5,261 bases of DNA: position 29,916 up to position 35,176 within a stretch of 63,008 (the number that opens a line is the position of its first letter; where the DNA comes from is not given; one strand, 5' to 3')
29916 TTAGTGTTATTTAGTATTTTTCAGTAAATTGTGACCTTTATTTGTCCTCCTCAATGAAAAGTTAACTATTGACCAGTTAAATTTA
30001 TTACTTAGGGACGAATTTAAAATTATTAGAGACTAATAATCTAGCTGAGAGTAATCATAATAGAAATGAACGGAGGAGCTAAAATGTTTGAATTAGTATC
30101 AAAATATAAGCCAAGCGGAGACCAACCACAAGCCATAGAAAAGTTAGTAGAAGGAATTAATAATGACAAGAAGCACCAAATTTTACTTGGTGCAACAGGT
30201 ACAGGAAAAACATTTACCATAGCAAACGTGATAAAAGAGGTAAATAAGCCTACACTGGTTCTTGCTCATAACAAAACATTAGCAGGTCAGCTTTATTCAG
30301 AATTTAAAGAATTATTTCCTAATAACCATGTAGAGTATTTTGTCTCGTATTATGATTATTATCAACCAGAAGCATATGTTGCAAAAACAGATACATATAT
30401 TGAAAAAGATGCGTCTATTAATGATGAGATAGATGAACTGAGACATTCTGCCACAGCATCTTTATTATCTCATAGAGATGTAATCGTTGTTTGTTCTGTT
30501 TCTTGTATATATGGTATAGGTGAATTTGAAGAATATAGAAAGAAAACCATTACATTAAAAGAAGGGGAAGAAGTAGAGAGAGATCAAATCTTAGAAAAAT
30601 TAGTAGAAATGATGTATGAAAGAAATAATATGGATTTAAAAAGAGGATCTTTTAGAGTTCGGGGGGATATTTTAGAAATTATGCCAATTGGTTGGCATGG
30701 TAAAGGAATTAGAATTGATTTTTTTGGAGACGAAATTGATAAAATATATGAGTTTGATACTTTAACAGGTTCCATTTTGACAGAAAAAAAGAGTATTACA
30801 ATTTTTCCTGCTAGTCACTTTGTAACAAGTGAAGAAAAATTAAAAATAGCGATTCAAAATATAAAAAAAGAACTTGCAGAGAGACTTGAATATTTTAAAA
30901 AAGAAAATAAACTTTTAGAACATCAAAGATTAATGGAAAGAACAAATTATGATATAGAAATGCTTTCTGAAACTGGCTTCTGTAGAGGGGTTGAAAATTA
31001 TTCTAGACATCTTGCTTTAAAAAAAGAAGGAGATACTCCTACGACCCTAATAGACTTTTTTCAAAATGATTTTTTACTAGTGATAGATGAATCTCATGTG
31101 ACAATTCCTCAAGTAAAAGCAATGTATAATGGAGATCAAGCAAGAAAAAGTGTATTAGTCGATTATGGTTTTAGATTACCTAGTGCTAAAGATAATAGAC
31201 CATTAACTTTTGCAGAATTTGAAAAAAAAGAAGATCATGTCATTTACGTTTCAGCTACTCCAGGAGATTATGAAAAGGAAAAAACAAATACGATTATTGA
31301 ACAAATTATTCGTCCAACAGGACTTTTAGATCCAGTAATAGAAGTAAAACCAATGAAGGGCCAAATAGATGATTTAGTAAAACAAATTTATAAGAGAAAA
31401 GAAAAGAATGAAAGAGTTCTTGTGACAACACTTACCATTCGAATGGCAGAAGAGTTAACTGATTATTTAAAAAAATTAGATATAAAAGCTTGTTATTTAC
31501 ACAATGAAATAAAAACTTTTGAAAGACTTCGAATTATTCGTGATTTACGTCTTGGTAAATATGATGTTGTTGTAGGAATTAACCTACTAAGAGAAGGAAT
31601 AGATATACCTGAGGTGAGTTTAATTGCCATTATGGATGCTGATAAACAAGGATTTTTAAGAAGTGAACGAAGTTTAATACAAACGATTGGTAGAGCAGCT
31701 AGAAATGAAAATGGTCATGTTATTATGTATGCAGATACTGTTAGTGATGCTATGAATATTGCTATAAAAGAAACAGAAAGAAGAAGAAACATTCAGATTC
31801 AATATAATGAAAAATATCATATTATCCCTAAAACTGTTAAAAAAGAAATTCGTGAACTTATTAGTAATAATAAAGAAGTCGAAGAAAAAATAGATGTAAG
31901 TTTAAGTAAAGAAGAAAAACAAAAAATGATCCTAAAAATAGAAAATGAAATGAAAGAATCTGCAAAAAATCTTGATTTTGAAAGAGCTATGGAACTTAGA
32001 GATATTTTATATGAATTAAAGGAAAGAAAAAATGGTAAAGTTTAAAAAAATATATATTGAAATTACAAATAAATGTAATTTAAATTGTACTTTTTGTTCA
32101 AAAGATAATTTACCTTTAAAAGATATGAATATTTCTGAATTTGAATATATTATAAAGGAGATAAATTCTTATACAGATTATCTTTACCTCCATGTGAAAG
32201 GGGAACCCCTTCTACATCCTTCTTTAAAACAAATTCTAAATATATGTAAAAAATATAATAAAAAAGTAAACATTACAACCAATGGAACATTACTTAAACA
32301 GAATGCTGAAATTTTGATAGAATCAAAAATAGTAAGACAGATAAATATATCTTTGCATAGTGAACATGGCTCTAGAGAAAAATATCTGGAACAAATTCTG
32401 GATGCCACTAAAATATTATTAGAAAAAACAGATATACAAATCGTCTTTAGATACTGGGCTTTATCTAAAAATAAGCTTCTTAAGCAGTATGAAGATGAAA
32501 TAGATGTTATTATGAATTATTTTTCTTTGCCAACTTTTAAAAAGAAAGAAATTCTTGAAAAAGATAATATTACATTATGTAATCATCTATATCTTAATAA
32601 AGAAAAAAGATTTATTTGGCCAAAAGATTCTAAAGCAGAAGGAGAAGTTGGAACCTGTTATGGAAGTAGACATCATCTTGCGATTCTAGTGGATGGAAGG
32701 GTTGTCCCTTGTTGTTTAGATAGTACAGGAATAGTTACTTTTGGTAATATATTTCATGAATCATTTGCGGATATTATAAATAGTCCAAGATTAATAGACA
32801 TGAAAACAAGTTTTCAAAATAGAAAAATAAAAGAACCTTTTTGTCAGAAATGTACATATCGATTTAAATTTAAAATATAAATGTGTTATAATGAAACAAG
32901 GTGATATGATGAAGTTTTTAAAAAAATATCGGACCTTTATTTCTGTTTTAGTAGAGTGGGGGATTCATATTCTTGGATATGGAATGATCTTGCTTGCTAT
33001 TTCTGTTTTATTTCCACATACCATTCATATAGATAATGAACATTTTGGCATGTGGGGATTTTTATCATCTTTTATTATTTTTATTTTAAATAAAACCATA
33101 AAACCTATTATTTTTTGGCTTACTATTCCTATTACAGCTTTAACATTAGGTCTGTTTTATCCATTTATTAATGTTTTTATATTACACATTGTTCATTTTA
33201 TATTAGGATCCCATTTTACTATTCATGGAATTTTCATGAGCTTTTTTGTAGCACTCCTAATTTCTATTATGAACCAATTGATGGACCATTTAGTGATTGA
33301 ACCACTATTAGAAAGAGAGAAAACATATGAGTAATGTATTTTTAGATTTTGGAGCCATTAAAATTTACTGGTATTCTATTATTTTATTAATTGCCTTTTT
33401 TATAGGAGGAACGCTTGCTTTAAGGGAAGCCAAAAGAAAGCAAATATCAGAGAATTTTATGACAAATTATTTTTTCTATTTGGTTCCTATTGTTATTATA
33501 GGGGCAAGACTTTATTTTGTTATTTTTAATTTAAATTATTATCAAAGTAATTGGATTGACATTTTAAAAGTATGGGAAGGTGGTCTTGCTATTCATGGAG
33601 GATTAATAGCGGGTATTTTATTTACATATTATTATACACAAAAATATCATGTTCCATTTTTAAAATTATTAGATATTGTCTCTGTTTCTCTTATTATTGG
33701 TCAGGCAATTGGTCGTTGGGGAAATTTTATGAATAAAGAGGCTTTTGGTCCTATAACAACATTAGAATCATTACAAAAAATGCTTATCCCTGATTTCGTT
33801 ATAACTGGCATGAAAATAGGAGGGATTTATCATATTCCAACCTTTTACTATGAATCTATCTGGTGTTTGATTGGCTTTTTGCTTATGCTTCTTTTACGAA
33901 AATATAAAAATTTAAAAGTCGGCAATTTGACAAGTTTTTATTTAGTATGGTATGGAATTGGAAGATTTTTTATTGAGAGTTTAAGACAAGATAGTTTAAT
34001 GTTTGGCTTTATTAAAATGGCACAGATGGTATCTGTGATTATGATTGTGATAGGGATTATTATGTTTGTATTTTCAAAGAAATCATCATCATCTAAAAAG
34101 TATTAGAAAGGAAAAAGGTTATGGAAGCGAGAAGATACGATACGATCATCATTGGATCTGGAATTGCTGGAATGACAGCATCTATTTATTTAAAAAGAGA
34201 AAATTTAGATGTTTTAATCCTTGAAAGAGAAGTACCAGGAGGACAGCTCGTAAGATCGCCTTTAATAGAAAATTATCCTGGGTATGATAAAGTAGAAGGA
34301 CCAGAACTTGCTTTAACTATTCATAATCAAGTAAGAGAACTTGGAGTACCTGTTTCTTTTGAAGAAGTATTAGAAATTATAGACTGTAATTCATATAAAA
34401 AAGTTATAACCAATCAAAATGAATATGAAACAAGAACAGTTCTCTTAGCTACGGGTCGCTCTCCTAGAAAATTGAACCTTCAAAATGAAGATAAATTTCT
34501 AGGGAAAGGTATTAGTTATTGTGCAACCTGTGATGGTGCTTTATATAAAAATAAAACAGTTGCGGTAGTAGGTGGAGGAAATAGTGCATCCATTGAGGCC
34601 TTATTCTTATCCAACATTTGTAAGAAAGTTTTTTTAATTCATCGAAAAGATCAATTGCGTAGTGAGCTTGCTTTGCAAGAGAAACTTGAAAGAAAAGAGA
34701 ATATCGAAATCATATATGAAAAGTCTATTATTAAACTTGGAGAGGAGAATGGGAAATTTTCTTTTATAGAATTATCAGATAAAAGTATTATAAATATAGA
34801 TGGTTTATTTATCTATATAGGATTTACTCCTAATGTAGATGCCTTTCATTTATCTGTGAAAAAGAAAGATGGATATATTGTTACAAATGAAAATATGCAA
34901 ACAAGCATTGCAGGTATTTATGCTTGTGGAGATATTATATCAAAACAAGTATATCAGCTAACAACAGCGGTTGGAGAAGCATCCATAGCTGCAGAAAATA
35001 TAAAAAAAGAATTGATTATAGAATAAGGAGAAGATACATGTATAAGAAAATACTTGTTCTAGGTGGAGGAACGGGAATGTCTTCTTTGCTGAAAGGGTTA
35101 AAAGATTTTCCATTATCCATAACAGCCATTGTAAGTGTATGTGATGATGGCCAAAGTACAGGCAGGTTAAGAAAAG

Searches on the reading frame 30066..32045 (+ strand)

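Call 55: search_protein_families(library=pfam, proteins=[window:30066-32045:+], max_evalue=0.00001)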
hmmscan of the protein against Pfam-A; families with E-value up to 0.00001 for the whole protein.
window:30066-32045:+ (659 aa): 6 families
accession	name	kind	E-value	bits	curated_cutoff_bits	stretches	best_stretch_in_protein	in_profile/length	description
PF17757.6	UvrB_inter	-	3.3e-33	114.1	22.9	1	162-252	1-91/91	UvrB interaction domain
PF00271.37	Helicase_C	-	7.2e-21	75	23.5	1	435-547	4-109/110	Helicase conserved C-terminal domain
PF12344.14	UvrB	-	1.6e-18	66.7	27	1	554-596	1-43/43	Ultra-violet resistance protein B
PF04851.21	ResIII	-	1.1e-14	55.1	22.5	1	14-90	2-83/164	Type III restriction enzyme, res subunit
PF00270.35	DEAD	-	3.3e-07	30.6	26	0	19-94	3-81/167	DEAD/DEAH box helicase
PF02151.25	UVR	-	1.9e-06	27.9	21.5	1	620-646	2-28/36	UvrB/uvrC motif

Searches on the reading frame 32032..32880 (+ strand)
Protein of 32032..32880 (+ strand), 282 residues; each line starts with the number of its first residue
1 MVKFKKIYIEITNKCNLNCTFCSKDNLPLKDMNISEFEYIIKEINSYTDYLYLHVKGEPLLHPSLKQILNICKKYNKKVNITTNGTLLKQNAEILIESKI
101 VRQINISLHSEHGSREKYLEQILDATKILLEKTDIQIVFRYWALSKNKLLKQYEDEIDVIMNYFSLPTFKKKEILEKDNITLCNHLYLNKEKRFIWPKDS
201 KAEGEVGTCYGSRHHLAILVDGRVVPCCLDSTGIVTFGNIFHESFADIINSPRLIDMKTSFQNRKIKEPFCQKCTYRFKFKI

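Call 55: search_protein_families(library=pfam, proteins=[window:32032-32880:+], max_evalue=0.00001)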
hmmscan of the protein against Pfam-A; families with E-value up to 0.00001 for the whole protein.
window:32032-32880:+ (282 aa): 2 families
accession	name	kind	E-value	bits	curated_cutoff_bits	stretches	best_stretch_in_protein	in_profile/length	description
PF13186.11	SPASM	-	1e-14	54.9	21.5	1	209-275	1-67/67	Iron-sulfur cluster-binding domain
PF04055.27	Radical_SAM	-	1.8e-14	54.7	29.5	1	9-132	1-139/166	Radical SAM superfamily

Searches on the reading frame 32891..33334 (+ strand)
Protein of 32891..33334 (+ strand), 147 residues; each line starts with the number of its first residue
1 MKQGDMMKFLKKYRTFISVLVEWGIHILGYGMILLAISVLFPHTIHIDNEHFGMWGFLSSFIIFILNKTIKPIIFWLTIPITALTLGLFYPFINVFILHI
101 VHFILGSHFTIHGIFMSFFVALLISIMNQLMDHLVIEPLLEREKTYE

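Call 55: search_protein_families(library=pfam, proteins=[window:32891-33334:+], max_evalue=0.00001)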
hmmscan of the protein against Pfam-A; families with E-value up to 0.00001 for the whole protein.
window:32891-33334:+ (147 aa): 1 family
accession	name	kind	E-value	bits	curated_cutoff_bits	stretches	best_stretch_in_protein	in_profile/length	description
PF04020.18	Phage_holin_4_2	-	2.6e-15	57.3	28.8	1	23-129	3-104/105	Mycobacterial 4 TMS phage holin, superfamily IV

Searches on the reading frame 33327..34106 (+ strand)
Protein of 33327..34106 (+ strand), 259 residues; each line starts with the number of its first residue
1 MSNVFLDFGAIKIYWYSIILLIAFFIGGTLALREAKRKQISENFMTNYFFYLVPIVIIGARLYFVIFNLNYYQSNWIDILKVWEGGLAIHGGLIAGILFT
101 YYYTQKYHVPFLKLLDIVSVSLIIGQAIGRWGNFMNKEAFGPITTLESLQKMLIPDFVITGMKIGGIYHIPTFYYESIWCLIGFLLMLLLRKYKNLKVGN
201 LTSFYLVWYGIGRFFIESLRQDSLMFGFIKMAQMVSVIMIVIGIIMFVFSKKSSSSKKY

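Call 55: search_protein_families(library=pfam, proteins=[window:33327-34106:+], max_evalue=0.00001)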
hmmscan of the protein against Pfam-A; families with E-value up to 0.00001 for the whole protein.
window:33327-34106:+ (259 aa): 1 family
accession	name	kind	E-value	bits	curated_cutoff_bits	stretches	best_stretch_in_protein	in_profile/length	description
PF01790.23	LGT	-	6.7e-71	238.8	24.9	1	4-248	2-239/240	Prolipoprotein diacylglyceryl transferase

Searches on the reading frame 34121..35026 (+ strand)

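Call 55: search_protein_families(library=pfam, proteins=[window:34121-35026:+], max_evalue=0.00001)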
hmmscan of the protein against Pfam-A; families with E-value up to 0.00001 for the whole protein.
window:34121-35026:+ (301 aa): 7 families
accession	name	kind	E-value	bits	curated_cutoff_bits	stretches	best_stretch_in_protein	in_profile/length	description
PF07992.20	Pyr_redox_2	-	1.8e-48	165.9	26.1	1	6-287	1-291/291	Pyridine nucleotide-disulphide oxidoreductase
PF13738.12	Pyr_redox_3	-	3.9e-25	89.2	30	1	71-270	91-305/305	Pyridine nucleotide-disulphide oxidoreductase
PF00070.33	Pyr_redox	-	6.6e-15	55.8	22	1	147-219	2-80/82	Pyridine nucleotide-disulphide oxidoreductase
PF00890.30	FAD_binding_2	-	5.9e-10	39.3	20.4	1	7-46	1-41/414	FAD binding domain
PF01266.30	DAO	-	2.5e-08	34.3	27.9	0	7-42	1-38/353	FAD dependent oxidoreductase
PF13450.12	NAD_binding_8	-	1.3e-07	32.3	21.9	1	10-42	1-34/68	NAD(P)-binding Rossmann-like domain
PF03486.20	HI0933_like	-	5.2e-07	29.8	50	0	7-37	2-32/244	HI0933-like protein Rossmann domain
